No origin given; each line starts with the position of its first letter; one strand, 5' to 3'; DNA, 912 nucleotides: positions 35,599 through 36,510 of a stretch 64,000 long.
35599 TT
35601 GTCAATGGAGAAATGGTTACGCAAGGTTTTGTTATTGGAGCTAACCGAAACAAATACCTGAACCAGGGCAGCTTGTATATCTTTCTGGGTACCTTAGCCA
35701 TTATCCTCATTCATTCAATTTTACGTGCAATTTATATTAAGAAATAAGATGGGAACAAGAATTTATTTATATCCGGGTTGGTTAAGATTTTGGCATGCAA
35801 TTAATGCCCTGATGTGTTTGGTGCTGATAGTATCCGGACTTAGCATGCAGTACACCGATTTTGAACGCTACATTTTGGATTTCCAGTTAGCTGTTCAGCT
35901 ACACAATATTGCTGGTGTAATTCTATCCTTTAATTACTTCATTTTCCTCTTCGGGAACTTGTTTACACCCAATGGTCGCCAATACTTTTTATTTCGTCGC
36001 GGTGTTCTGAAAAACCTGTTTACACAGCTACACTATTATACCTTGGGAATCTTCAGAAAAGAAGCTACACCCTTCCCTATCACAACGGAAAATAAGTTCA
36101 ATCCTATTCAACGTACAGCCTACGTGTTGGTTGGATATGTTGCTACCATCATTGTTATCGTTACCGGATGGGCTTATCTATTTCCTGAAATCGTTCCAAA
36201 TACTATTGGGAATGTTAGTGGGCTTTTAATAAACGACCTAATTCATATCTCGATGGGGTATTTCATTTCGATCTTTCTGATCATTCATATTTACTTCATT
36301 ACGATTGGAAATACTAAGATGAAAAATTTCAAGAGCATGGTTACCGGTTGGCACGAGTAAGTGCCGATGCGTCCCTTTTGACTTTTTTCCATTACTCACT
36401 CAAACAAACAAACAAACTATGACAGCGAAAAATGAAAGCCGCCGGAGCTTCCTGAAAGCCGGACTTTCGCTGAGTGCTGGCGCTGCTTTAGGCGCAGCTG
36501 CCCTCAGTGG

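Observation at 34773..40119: Core six-gene operon combines two different quinone-interacting membrane subunits (cytochrome b and NrfD-like) with a heptahaem cytochrome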

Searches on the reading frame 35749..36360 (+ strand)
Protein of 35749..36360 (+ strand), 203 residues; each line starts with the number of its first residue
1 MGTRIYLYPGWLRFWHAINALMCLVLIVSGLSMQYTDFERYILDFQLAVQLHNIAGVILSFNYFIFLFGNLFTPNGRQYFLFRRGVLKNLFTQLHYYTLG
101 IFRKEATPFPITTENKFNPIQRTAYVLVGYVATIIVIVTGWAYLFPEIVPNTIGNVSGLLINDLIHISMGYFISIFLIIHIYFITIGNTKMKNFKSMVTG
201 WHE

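Call 3: search_protein_families(library=pfam, proteins=[window:35749-36360:+], max_evalue=0.01)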
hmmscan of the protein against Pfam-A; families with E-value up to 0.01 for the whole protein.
window:35749-36360:+ (203 aa): 1 family
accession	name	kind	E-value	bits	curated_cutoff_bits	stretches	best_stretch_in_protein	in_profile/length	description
PF01292.26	Ni_hydr_CYTB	-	9.1e-24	84.6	30.1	1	8-200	2-179/179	Prokaryotic cytochrome b561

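Call 7: search_protein_families(library=ncbifam, proteins=[window:35749-36360:+], max_evalue=0.001)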
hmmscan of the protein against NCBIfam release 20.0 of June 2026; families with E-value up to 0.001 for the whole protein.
window:35749-36360:+ (203 aa): 3 families
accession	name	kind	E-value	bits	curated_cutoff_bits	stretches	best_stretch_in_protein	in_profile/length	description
NF011582.1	PRK15006.1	equivalog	1.4e-40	139.5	204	1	3-202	54-246/248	thiosulfate reductase cytochrome B subunit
TIGR02125.1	CytB-hydogenase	equivalog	2.6e-10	40.2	121.5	1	7-202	2-208/212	Ni/Fe-hydrogenase, b-type cytochrome subunit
TIGR01583.1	formate-DH-gamm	equivalog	3.9e-07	30.3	115.85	1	5-202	2-185/204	formate dehydrogenase subunit gamma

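Call 11: find_homologous_proteins(query=window:35749-36360:+, max_evalue=0.00001)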
Query window:35749-36360:+ (203 aa): 162 proteins with E <= 0.00001 among 458 candidates; the best 120 are listed.
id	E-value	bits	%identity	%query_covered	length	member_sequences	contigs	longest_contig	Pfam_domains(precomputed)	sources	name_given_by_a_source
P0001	4.6e-130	450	100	100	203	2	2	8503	PF01292.27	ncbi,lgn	-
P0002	4.4e-118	411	89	100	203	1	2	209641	PF01292.27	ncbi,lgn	-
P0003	1.2e-94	334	68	99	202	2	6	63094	PF01292.27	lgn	-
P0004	3.0e-92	326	67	99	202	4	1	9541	PF01292.27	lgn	-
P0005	7.2e-92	325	67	99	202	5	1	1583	PF01292.27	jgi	jgi:thiosulfate reductase cytochrome b subunit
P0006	1.6e-86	307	66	100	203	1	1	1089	PF01292.27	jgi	jgi:thiosulfate reductase cytochrome b subunit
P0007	7.1e-83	296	63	100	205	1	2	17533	PF01292.27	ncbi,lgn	-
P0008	1.4e-76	275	58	100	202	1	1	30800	PF01292.27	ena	-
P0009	1.2e-74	269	60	100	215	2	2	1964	PF01292.27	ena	-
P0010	1.5e-67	245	56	99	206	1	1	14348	PF01292.27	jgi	-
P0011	1.1e-66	243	53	100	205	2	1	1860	PF01292.27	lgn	-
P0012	2.0e-64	235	49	100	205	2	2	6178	PF01292.27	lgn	-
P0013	1.0e-63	233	48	100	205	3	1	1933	PF01292.27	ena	-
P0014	2.6e-63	232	51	100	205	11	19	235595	PF01292.27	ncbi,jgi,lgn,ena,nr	ncbi:MAG TPA: cytochrome b/b6 domain-containing protein [Bacteroidales bacterium]|jgi:thiosulfate re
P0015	3.0e-63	231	50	99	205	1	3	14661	PF01292.27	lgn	-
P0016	1.5e-62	229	51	100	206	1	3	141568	PF01292.27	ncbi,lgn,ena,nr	ncbi:MAG: cytochrome b/b6 domain-containing protein [Bacteroidales bacterium]|nr:cytochrome b/b6 dom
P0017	3.3e-62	228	49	100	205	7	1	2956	PF01292.27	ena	-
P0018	1.2e-61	226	51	100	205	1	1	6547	PF01292.27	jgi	jgi:thiosulfate reductase cytochrome b subunit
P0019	2.5e-61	225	50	100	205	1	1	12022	PF01292.27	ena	-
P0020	5.3e-61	224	49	100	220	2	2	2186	PF01292.27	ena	-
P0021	5.4e-61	224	51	100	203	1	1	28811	PF01292.27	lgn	-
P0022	5.5e-61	224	51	100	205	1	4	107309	PF01292.27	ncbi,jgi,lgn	-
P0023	7.0e-61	224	51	100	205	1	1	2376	PF01292.27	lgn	-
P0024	1.1e-60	223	50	98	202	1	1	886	PF01292.27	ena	-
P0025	1.5e-60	223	51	100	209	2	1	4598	PF01292.27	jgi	jgi:thiosulfate reductase cytochrome b subunit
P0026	1.5e-60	223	49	100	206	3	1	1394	PF01292.27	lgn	-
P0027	3.8e-60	221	48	99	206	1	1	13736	PF01292.27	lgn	-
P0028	7.5e-60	220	46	100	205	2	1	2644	PF01292.27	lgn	-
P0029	9.8e-60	220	52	100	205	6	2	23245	PF01292.27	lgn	-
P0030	3.2e-59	218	51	98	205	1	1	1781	PF01292.27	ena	-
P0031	1.7e-58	216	49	98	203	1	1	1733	PF01292.27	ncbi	-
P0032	2.2e-58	216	51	100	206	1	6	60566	PF01292.27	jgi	jgi:thiosulfate reductase cytochrome b subunit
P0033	3.0e-58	215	47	100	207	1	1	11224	PF01292.27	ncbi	-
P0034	3.6e-58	215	51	98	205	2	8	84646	PF01292.27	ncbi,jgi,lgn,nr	ncbi:MAG TPA: cytochrome B [Bacteroidales bacterium]|jgi:thiosulfate reductase cytochrome b subunit|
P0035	1.9e-57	213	47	99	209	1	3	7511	PF01292.27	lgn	-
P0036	2.9e-57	212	49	100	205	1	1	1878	PF01292.27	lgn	-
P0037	7.3e-57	211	50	98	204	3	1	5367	PF01292.27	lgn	-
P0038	8.1e-57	210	49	99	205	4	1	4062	PF01292.27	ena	-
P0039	1.2e-56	210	50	98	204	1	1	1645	PF01292.27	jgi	-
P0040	1.4e-56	210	49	100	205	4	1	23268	PF01292.27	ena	-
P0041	2.2e-56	209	47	100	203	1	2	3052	PF01292.27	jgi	-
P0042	2.7e-56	209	47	100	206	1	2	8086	PF01292.27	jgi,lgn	-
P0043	2.8e-56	209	47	100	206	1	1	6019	PF01292.27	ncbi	-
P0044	2.9e-56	209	50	100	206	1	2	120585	PF01292.27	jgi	-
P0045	3.1e-56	209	47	100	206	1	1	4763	PF01292.27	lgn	-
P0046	6.3e-56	207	47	99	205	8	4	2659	PF01292.27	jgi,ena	jgi:thiosulfate reductase cytochrome b subunit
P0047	6.5e-56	207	46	100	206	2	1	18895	PF01292.27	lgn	-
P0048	6.9e-56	207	48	99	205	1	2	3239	PF01292.27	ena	-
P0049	1.0e-55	207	47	99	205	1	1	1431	PF01292.27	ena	-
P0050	1.2e-55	207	49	98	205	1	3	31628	PF01292.27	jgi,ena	jgi:thiosulfate reductase cytochrome b subunit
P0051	1.4e-55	206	47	100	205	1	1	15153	PF01292.27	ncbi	ncbi:MAG: cytochrome b/b6 domain-containing protein, partial [Prolixibacteraceae bacterium]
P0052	1.4e-55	206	47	100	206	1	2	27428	PF01292.27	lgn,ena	-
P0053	1.5e-55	206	48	100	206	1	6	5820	PF14358.12,PF01292.27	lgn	-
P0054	2.1e-55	206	50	98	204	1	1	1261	PF01292.27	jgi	-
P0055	2.4e-55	206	50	99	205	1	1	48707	PF01292.27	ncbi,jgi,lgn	ncbi:MAG TPA: cytochrome b/b6 domain-containing protein [Prolixibacteraceae bacterium]|jgi:thiosulfa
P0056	2.7e-55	205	47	99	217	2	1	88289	PF01292.27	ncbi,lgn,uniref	ncbi:cytochrome b/b6 domain-containing protein [Mangrovibacterium sp.]|uniref:cytochrome b/b6 domain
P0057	3.2e-55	205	47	100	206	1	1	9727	PF01292.27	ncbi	-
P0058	4.5e-55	205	47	100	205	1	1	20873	PF01292.27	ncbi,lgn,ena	-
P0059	5.1e-55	205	48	100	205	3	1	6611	PF01292.27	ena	-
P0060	5.9e-55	204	48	100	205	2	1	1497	PF01292.27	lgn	-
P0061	7.0e-55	204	48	100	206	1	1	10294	PF01292.27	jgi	jgi:thiosulfate reductase cytochrome b subunit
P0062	9.1e-55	204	49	99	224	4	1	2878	PF01292.27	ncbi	-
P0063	1.1e-54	204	46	100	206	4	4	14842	PF01292.27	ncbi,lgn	-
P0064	1.1e-54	203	45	100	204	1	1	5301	PF01292.27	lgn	-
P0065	1.2e-54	203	46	100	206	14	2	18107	PF01292.27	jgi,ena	jgi:thiosulfate reductase cytochrome b subunit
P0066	1.3e-54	203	48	100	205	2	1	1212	PF01292.27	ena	-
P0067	1.5e-54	203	45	99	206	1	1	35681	PF01292.27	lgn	-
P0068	1.8e-54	203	46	100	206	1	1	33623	PF01292.27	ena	-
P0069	2.0e-54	203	48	99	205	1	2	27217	PF01292.27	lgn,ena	-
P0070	2.0e-54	203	50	99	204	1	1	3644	PF01292.27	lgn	-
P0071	2.1e-54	203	47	100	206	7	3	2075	PF01292.27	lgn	-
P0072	2.3e-54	202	46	100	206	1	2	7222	PF01292.27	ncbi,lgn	-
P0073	2.4e-54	202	46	100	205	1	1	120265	PF01292.27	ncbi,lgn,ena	-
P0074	2.5e-54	202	49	99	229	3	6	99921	PF01292.27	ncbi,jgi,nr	ncbi:MAG: cytochrome b/b6 domain-containing protein [Lentimicrobium sp.]|jgi:thiosulfate reductase c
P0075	3.4e-54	202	48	100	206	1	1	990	PF01292.27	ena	-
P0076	3.5e-54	202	45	100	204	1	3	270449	PF01292.27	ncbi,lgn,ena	-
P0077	4.3e-54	202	45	100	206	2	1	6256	PF01292.27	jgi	jgi:thiosulfate reductase cytochrome b subunit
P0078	4.7e-54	201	48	99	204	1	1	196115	PF01292.27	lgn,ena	-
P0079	4.8e-54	201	48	100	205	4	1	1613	PF01292.27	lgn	-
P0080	5.4e-54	201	48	100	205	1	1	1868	PF01292.27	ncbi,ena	-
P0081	6.5e-54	201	46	100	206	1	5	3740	PF01292.27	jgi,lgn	-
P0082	7.4e-54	201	46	100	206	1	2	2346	PF01292.27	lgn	-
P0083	8.0e-54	201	48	100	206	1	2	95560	PF01292.27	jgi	-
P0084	8.6e-54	201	45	100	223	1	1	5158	PF01292.27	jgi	-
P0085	9.8e-54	200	46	100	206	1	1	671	PF01292.27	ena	-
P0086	1.0e-53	200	47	100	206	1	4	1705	PF01292.27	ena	-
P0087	1.2e-53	200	45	100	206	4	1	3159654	PF01292.27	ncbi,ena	-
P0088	1.2e-53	200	48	99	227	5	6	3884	PF01292.27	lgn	-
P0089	1.2e-53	200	46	100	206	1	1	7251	PF01292.27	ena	-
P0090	1.2e-53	200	46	100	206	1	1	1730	PF01292.27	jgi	-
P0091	1.3e-53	200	46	100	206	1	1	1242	PF01292.27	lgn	-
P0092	1.3e-53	200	46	100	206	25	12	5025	PF01292.27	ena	-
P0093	1.4e-53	200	46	99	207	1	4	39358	PF01292.27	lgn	-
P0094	1.4e-53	200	46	100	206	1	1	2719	PF01292.27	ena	-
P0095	1.4e-53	200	47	100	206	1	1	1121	PF01292.27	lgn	-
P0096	1.6e-53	200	46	100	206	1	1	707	PF01292.27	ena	-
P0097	1.7e-53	200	46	100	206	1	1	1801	PF01292.27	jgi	-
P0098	2.4e-53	199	48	100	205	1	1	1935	PF01292.27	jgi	jgi:thiosulfate reductase cytochrome b subunit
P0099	2.6e-53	199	48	99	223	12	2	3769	PF01292.27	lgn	-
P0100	2.8e-53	199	46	100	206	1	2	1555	PF01292.27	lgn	-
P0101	3.0e-53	199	45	100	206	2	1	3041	PF01292.27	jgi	jgi:thiosulfate reductase cytochrome b subunit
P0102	3.1e-53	199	48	98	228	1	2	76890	PF01292.27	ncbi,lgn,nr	ncbi:MAG: cytochrome b/b6 domain-containing protein [Bacteroidales bacterium]|nr:cytochrome b/b6 dom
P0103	3.5e-53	199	46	100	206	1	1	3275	PF01292.27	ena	-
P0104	3.8e-53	198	45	100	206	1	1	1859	PF01292.27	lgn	-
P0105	4.7e-53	198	45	100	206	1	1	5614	PF01292.27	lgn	-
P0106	5.1e-53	198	45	100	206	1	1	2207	PF01292.27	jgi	jgi:thiosulfate reductase cytochrome b subunit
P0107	5.3e-53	198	46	99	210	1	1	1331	PF01292.27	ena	-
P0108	5.9e-53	198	46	100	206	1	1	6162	PF01292.27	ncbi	-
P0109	6.0e-53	198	48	99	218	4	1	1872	PF01292.27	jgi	-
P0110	6.5e-53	198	45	100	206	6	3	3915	PF01292.27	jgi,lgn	jgi:thiosulfate reductase cytochrome b subunit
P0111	7.5e-53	197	46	100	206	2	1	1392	PF01292.27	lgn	-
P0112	9.1e-53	197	48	99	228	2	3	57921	PF01292.27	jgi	jgi:thiosulfate reductase cytochrome b subunit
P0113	1.2e-52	197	49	99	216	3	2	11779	PF01292.27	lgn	-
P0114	1.3e-52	197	48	100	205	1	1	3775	PF01292.27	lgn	-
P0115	1.6e-52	196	47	99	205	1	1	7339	PF01292.27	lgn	-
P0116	1.7e-52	196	45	100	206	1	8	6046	PF01292.27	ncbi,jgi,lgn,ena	jgi:thiosulfate reductase cytochrome b subunit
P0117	3.6e-52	195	45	100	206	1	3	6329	PF01292.27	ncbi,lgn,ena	ncbi:MAG: cytochrome b/b6 domain-containing protein [Bacteroidota bacterium]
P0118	3.6e-52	195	44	99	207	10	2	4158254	PF01292.27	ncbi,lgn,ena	-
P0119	4.8e-52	195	44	100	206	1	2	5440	PF01292.27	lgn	-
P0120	5.0e-52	195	48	99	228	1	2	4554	PF01292.27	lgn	-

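Call 13: find_encoding_contigs(protein=P0001, flank=10000, max_places=4)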
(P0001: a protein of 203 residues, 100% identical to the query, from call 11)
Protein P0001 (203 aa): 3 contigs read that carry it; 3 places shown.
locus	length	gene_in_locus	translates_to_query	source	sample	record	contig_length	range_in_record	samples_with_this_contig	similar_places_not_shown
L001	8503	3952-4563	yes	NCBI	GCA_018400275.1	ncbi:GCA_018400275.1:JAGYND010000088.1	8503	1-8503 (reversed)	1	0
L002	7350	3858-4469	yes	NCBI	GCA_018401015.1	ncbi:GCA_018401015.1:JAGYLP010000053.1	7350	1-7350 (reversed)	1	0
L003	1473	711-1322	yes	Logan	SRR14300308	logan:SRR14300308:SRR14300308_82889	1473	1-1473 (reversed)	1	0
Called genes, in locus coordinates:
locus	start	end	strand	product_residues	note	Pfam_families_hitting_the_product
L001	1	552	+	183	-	?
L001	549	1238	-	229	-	PF00027:cNMP_binding, PF13545:HTH_Crp_2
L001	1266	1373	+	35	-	-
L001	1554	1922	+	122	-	-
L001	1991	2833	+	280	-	PF19089:DUF5777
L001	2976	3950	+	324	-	PF14522:Cytochrome_C7 (faint), PF14537:Cytochrom_c3_2 (faint), PF09699:Paired_CXXCH_1 (faint)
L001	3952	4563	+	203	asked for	PF01292:Ni_hydr_CYTB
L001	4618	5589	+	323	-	PF13183:Fer4_8 (faint), PF13237:Fer4_10 (faint), PF13247:Fer4_11, PF00037:Fer4 (weak), PF12797:Fer4_2 (weak), PF12837:Fer4_6 (weak), PF12838:Fer4_7 (weak), PF13187:Fer4_9 (weak)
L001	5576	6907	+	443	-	PF03916:NrfD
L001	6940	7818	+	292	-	-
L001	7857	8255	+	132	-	PF00034:Cytochrom_C, PF13442:Cytochrome_CBB3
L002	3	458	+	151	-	?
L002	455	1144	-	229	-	PF00027:cNMP_binding, PF13545:HTH_Crp_2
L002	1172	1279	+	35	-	-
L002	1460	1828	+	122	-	-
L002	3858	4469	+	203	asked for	PF01292:Ni_hydr_CYTB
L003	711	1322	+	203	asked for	PF01292:Ni_hydr_CYTB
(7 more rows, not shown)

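Call 14: find_encoding_contigs(protein=P0118, flank=10000, max_places=3)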
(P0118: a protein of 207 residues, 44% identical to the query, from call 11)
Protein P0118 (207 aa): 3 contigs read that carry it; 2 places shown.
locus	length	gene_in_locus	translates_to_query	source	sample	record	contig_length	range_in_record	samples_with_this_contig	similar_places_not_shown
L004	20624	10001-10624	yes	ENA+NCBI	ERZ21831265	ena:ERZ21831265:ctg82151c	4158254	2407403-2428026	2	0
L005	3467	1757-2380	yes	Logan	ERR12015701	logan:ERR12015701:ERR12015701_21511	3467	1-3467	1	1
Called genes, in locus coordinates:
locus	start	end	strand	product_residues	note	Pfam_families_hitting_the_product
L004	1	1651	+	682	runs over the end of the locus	PF01055:Glyco_hydro_31_2nd, PF02065:Melibiase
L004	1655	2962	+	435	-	PF04734:Ceramidase_alk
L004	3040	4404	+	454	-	PF13088:BNR_2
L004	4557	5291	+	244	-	PF00027:cNMP_binding, PF13545:HTH_Crp_2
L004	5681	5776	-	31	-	-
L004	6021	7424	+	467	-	PF14522:Cytochrome_C7 (faint), PF22113:Mtrc-MtrF_II-IV_dom (faint)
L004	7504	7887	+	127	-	-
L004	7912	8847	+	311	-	PF19089:DUF5777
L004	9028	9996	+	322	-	PF22113:Mtrc-MtrF_II-IV_dom (faint), PF09699:Paired_CXXCH_1 (faint), PF14522:Cytochrome_C7 (faint), PF14537:Cytochrom_c3_2 (weak)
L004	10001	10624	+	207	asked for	PF01292:Ni_hydr_CYTB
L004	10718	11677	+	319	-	PF13247:Fer4_11, PF12838:Fer4_7 (weak), PF00037:Fer4 (weak), PF12797:Fer4_2 (weak), PF12837:Fer4_6 (weak), PF13187:Fer4_9 (weak), PF13237:Fer4_10 (weak), PF13247:Fer4_11 (weak)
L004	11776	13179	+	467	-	PF03916:NrfD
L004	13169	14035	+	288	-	-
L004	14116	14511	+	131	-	PF13442:Cytochrome_CBB3, PF00034:Cytochrom_C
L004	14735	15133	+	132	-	PF00034:Cytochrom_C, PF13442:Cytochrome_CBB3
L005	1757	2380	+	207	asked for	PF01292:Ni_hydr_CYTB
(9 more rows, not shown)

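Call 17: search_solved_structures(query=window:35749-36360:+, max_evalue=1)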
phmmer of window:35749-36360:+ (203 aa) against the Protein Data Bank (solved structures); distinct sequences matched with E-value up to 1: 1.
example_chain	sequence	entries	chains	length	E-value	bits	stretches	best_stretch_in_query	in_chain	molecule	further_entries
8zeh_A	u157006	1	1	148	0.61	13.1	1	98-182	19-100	Tp-Lhcr18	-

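Call 20: search_protein_representatives(protein=window:35749-36360:+)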
Query: 203 residues. Proteins with E-value up to 0.001 (for the whole library): 551; up to 1e-10: 350; up to 1e-30: 44. The best 150 are listed.
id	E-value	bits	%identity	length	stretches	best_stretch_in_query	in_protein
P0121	2.6e-56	207.1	46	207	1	4-202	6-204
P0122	4.1e-55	203.2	46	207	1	4-203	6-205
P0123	9.4e-52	192.2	44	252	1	4-202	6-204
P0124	1.2e-48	182.0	44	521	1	5-203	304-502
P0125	4.4e-48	180.2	45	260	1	5-202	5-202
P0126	2.2e-47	177.9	43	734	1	4-202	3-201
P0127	8.4e-47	176.0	43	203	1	2-203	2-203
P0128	4.6e-43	163.8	39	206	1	1-203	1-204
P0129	1.8e-42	161.9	39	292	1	4-202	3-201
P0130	2.2e-42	161.6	36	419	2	4-202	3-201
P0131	3.4e-41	157.7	40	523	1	4-203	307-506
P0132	1.7e-40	155.4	40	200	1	3-203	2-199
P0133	2.2e-40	155.1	47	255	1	3-154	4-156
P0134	3.8e-40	154.3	47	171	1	33-203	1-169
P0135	5.8e-40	153.7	39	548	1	5-203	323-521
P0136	8.0e-39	150.0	37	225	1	4-201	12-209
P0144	2.3e-35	138.7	35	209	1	5-200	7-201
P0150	5.4e-34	134.2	36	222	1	5-201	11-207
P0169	2.2e-29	119.1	35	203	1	6-202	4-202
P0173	9.5e-29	117.0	32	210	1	3-203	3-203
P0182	6.5e-27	111.1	33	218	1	8-200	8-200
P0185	1.0e-26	110.4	33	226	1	3-201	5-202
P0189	2.0e-26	109.5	32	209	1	3-200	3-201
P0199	2.4e-25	105.9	33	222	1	4-202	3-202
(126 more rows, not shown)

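Call 29: find_related_loci(query=A3, collection=genome_contigs, flank=10000)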
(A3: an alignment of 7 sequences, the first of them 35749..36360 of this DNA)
Query A3 (203 aa) in genome_contigs; peptide patterns used: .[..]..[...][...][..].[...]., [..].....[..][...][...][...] (x = any residue, [..] = any of these).
430 stretches matched a pattern; 419 encode a relative of the query (tblastn E <= 1e-3); the best 80 are kept; 80 distinct loci.
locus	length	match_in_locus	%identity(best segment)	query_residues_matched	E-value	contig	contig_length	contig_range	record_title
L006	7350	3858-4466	100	1-203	6e-134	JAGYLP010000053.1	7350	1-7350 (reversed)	MAG: Bacteroidales bacterium isolate M50B96 53, whole genome shotgun sequence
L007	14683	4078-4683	54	1-203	4e-71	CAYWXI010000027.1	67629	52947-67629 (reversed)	MAG TPA_asm: uncultured Bacteroidales bacterium isolate SRP167671_co1_176 genome assembly, contig: NODE_422_length_67629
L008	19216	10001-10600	55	4-203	4e-71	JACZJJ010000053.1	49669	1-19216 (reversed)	MAG: Bacteroidales bacterium isolate MAG16 bacteroidetes_2_contig_419175, whole genome shotgun sequence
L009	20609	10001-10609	52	1-203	3e-70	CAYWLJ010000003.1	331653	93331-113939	MAG TPA_asm: uncultured Lentimicrobiaceae bacterium isolate binchicken_co37_19 genome assembly, contig: NODE_6_length_33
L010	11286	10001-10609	51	1-203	5e-69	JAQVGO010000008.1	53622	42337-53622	MAG: Bacteroidales bacterium isolate STE_184 NODE_1028_length_53622_cov_13.825647_Sandtown_E, whole genome shotgun seque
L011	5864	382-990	52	1-203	4e-69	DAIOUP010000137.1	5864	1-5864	MAG TPA_asm: Bacteroidales bacterium isolate CTOTU10757 NODE_4086_length_5864_cov_5.935101, whole genome shotgun sequenc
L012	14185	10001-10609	48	1-203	1e-68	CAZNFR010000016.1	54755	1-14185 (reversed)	MAG TPA_asm: uncultured Bacteroidaceae bacterium isolate SRP141376_co3_399 genome assembly, contig: NODE_1394_length_547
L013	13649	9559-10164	51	1-203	1e-68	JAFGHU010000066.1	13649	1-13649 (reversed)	MAG: Bacteroidales bacterium isolate Zod_Metabat.155 k87_3821540, whole genome shotgun sequence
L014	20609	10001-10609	51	1-203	1e-68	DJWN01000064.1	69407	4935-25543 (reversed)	MAG TPA_asm: Bacteroidales bacterium UBA6229 UBA6229_contig_2938, whole genome shotgun sequence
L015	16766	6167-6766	52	4-203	1e-68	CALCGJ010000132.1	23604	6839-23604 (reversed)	MAG TPA_asm: uncultured Bacteroidetes bacterium isolate ERR2206790_bin.55_CONCOCT_v1.1_MAG genome assembly, contig: ERZ8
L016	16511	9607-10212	52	1-203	7e-69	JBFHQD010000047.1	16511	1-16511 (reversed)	MAG: Bacteroidales bacterium isolate Mix_sand08.2021.06.G.64 k141_1889188_length_16511_cov_10.0041, whole genome shotgun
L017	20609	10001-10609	52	1-203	1e-68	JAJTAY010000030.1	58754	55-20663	MAG: Bacteroidia bacterium isolate MH_R1_16 k141_2403, whole genome shotgun sequence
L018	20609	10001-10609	52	1-203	6e-69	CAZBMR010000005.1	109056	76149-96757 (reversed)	MAG TPA_asm: uncultured Lentimicrobiaceae bacterium isolate binchicken_co263_295 genome assembly, contig: NODE_23_length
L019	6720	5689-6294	51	1-203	2e-68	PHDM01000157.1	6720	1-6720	MAG: Bacteroidetes bacterium HGW-Bacteroidetes-17 08E140C01_z5_2013_Ig3399_v2_scaffold_6120, whole genome shotgun sequen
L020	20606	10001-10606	52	1-203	3e-68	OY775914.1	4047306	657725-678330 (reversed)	MAG: Bacteroidales bacterium isolate 7de1171c-092d-4693-a70e-3c34f944b135 genome assembly, chromosome: 1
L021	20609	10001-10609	50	1-203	5e-68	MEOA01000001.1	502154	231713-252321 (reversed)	MAG: Bacteroidetes bacterium GWE2_42_24 gwe2_scaffold_0, whole genome shotgun sequence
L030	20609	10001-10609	51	1-203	4e-67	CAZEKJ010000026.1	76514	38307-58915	MAG TPA_asm: uncultured Porphyromonadaceae bacterium isolate binchicken_co266_44 genome assembly, contig: NODE_728_lengt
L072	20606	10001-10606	48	2-202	1e-64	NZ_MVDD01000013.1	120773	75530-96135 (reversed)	Labilibaculum filiforme strain 59.16B 2648548688, whole genome shotgun sequence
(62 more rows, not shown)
